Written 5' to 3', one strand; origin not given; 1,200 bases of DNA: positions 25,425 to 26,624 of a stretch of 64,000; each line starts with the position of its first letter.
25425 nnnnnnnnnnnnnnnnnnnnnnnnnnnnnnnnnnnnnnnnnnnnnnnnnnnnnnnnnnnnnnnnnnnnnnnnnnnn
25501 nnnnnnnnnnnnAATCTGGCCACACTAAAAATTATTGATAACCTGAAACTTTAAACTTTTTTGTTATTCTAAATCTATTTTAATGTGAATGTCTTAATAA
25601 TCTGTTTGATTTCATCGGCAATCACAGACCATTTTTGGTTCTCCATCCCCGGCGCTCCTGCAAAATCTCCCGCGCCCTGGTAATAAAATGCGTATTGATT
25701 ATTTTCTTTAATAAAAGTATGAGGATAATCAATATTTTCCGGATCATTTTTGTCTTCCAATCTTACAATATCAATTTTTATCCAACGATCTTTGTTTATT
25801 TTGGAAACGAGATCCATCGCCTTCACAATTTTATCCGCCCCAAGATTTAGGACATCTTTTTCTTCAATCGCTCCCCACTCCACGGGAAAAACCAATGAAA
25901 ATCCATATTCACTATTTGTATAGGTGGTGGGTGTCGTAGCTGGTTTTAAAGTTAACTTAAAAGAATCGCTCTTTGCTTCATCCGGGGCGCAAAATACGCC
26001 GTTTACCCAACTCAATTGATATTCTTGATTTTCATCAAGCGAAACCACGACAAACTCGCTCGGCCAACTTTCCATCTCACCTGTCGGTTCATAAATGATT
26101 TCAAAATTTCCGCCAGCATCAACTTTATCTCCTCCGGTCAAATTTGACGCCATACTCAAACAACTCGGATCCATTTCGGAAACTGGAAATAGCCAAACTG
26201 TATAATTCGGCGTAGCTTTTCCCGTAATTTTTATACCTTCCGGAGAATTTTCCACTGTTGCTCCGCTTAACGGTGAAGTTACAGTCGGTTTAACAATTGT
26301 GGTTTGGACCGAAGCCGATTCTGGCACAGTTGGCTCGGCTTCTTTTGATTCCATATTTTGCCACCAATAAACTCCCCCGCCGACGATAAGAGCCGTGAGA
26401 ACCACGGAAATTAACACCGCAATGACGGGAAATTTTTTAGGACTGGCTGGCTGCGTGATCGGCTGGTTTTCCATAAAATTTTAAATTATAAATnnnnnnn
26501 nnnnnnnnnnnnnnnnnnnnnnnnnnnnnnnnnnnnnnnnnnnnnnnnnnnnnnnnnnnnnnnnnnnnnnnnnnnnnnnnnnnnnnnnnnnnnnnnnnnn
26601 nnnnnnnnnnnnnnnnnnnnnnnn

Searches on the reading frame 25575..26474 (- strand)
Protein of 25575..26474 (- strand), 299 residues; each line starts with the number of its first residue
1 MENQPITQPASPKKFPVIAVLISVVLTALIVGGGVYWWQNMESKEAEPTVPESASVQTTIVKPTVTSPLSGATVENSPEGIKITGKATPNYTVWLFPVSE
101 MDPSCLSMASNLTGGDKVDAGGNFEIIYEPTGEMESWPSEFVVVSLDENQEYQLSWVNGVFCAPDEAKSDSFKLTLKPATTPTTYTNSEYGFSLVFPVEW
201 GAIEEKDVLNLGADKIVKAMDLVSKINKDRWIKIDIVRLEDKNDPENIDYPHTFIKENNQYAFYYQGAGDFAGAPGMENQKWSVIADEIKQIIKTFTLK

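Call 7: search_protein_families(library=pfam, proteins=[window:25575-26474:-], max_evalue=1)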
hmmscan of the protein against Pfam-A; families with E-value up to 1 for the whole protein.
window:25575-26474:- (299 aa): 2 families
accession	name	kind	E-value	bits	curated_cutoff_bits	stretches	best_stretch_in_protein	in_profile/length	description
PF10648.15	Gmad2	-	0.043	14.5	25.7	1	65-131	4-66/86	Immunoglobulin-like domain of bacterial spore germination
PF13584.12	BatD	-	0.092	13.8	24.1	1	117-180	7-65/92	BatD DUF11 like domain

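Call 62: search_protein_families(library=ncbifam, proteins=[window:25575-26474:-], max_evalue=0.01)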
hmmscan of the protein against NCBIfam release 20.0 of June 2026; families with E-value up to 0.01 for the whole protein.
window:25575-26474:- (299 aa): 0 families
